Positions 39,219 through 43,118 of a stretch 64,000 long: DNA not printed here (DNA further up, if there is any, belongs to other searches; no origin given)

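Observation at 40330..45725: Architecture changes in the last roughly 1,800 aa to an array of Trp-marked beta-sandwich-like modules, with no C-terminal wall anchor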

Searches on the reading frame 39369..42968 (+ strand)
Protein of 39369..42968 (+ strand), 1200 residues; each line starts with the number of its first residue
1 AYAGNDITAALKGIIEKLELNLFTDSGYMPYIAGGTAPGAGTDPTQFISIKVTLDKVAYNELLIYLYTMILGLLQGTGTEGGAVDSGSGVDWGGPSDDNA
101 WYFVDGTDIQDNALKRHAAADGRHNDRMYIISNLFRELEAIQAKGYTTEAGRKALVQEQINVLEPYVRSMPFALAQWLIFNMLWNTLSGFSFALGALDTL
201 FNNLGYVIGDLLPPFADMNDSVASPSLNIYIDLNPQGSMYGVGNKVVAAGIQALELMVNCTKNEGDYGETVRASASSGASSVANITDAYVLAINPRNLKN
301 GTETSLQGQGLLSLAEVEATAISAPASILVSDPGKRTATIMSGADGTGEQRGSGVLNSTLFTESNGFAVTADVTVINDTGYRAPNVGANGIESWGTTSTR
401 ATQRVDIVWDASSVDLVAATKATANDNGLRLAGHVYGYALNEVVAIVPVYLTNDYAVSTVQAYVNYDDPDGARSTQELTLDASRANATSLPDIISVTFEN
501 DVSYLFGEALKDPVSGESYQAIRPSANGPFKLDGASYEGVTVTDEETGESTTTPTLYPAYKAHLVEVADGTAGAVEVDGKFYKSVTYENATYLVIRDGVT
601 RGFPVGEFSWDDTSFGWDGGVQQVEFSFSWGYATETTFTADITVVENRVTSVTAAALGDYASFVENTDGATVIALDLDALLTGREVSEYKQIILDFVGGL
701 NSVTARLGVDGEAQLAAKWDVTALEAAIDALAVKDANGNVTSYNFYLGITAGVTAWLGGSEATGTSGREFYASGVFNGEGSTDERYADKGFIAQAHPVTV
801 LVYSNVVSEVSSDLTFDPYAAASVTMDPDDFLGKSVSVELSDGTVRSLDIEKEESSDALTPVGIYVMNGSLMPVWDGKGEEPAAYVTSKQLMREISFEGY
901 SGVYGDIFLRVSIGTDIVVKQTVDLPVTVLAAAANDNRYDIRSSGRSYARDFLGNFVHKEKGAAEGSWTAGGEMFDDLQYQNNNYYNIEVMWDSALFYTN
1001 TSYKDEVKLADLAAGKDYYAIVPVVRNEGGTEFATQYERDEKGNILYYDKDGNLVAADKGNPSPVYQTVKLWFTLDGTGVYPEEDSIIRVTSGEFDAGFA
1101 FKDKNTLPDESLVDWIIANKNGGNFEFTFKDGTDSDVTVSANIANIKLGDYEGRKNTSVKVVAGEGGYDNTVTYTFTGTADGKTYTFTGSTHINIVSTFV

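Call 45: predict_structure(alignment_id=A3)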
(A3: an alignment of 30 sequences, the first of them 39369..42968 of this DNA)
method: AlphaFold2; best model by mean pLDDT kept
length: 1200 residues; sequences in the alignment: 30
mean_pLDDT: 66.9   pTM: 0.45
mean pLDDT of the five models: 66.9, 62.9, 62.4, 61.8, 61.7
residues with pLDDT >= 90: 132; 70-90: 460; 50-70: 313; < 50: 295
segments of 3 or more residues with pLDDT < 50: 1-5, 76-100, 104-111, 120-128, 182-199, 238-240, 275-284, 297-319, 375-401, 760-766, 773-790, 821-823, 933-957, 959-995, 1022-1028, 1030-1032, 1034-1036, 1063-1070, 1074-1107, 1120-1123
pLDDT, mean of each block of 10 residues (from residue 1): 51 76 61 53 62 88 82 52 32 33 45 55 45 76 75 85 77 63 44 44 56 80 80 55 54 73 55 42 51 54 42 40 81 90 88 86 82 49 32 35 68 76 65 81 76 89 83 88 79 92 92 83 90 89 75 91 90 86 89 86 89 77 90 87 86 78 73 88 90 91 75 76 92 87 86 76 51 45 44 76 81 71 67 85 79 84 83 69 64 69 85 81 84 36 39 42 45 33 31 53 58 57 46 52 58 62 46 44 35 31 42 59 55 55 60 69 72 67 66 62
secondary structure, 60 per line:
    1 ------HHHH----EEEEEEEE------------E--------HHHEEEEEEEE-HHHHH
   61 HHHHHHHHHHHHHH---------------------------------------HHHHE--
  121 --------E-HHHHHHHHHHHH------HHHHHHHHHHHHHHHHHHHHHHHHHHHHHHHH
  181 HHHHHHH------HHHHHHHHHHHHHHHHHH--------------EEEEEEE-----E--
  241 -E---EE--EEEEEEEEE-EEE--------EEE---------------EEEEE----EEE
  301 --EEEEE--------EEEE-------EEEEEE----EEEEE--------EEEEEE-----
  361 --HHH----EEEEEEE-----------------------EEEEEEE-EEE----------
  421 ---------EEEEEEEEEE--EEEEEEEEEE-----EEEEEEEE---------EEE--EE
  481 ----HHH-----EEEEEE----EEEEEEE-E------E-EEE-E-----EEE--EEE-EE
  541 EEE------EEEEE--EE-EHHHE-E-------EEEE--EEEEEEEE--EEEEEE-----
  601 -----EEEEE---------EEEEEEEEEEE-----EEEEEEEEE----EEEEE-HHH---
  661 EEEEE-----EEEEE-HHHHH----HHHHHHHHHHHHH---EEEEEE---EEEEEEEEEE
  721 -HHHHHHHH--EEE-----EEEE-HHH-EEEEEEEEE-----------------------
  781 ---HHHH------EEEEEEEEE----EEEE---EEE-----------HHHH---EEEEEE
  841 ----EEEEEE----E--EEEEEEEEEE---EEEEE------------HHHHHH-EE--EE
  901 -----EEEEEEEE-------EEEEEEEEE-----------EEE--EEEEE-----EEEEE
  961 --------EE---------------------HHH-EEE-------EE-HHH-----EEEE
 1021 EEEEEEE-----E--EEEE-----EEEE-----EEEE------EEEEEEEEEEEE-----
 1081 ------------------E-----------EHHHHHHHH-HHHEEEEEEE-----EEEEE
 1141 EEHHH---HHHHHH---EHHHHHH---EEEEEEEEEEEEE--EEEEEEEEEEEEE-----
elements in order (helices of 4 or more, strands of 3 or more residues): H7-10 E15-22 E47-54 H56-74 H114-117 H131-142 H149-187 H194-211 E226-232 E250-258 E260-262 E271-273 E289-293 E298-300 E303-307 E316-319 E327-332 E337-341 E350-355 E370-376 E400-406 E408-410 E430-439 E442-451 E457-464 E474-476 E493-498 E503-509 E520-522 E530-532 E535-537 E539-543 E550-554 E574-577 E580-587 E590-595 E606-610 E620-630 E636-644 E649-653 E661-665 E671-675 H677-681 H686-698 E702-707 E711-720 H722-729 E732-734 E740-743 E749-757 H784-787 E794-802 E807-810 E814-816 H828-831 E835-840 E845-850 E858-867 E871-875 H888-893 E906-913 E921-929 E941-943 E946-950 E956-960 E996-998 E1017-1027 E1036-1039 E1045-1048 E1054-1057 E1064-1075 H1112-1119 E1124-1130 E1136-1142 H1149-1154 H1159-1164 E1168-1180 E1183-1195

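Call 50: fold_search(model_id=the predicted structure, library=pdb)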
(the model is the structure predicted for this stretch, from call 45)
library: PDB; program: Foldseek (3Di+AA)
matches with E <= 10: 917; with E <= 0.001: 78
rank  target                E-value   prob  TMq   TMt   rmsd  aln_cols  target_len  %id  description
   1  4aq1_A                3.3e-08  0.96  0.09  0.12  45.0       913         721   10  Structure of the SbsB S-layer protein of Geobacillus stearothermophilus PV72p2 in complex with nanobody KB6 (released 2012-06-13)
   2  4aq1_C                4.0e-07  0.97  0.10  0.15  38.6       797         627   10  Structure of the SbsB S-layer protein of Geobacillus stearothermophilus PV72p2 in complex with nanobody KB6 (released 2012-06-13)
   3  5ftx                  1.1e-06  0.85  0.08  0.12  35.4       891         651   10  Structure of surface layer protein SbsC, domains 4-9 (released 2017-02-22)
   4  6e6b_A                3.1e-06  0.63  0.07  0.10  41.9       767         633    9  Crystal structure of the Protocadherin GammaB4 extracellular domain (released 2019-04-10)
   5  7nit_F                3.9e-06  0.84  0.08  0.08  36.1       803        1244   10  X-ray structure of a multidomain BbgIII from Bifidobacterium bifidum (released 2021-12-22)
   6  6e6b_B                4.3e-06  0.63  0.07  0.11  53.0       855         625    9  Crystal structure of the Protocadherin GammaB4 extracellular domain (released 2019-04-10)
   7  9lul_c                1.1e-05  0.33  0.06  0.07  34.8       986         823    8  Local refinement of stacked like DDB1-DDA1-DET1-Ube2e2-COP1 complex (layer 1) (released 2026-01-28)
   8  8d40_B                1.2e-05  0.60  0.06  0.12  28.1       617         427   11  Crystal structure of human CELSR1 EC1-4 (released 2023-08-30)
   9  6vg1_A                1.8e-05  0.38  0.07  0.09  43.4       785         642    9  xenopus protocadherin 8.1 EC1-6 (released 2020-03-11)
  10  9ltl_B                1.8e-05  0.30  0.06  0.08  35.0       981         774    8  Cryo-EM structure of DDB1-DDA1-DET1 complex (released 2026-01-28)
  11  6zue_A                2.3e-05  0.15  0.05  0.06  42.1      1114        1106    8  Crystal structure of human DDB1 bound to human DCAF1 (amino acid residues 1046-1396) (released 2021-07-28)
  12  7rgf_A                2.5e-05  0.91  0.09  0.18  21.6       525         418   10  Protocadherin gammaC4 EC1-4 crystal structure disrupted trans interface (released 2022-03-16)
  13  5dzv_A                2.9e-05  0.84  0.08  0.14  26.4       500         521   11  Protocadherin alpha 7 extracellular cadherin domains 1-5 (released 2016-05-04)
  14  5szo_B                2.9e-05  0.66  0.07  0.14  21.6       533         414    9  Protocadherin Gamma B7 extracellular cadherin domains 1-4 P41212 crystal form (released 2016-10-19)
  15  6vft_D                3.4e-05  0.69  0.08  0.15  28.8       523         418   12  Crystal structure of human delta protocadherin 17 EC1-EC4 (released 2020-03-11)
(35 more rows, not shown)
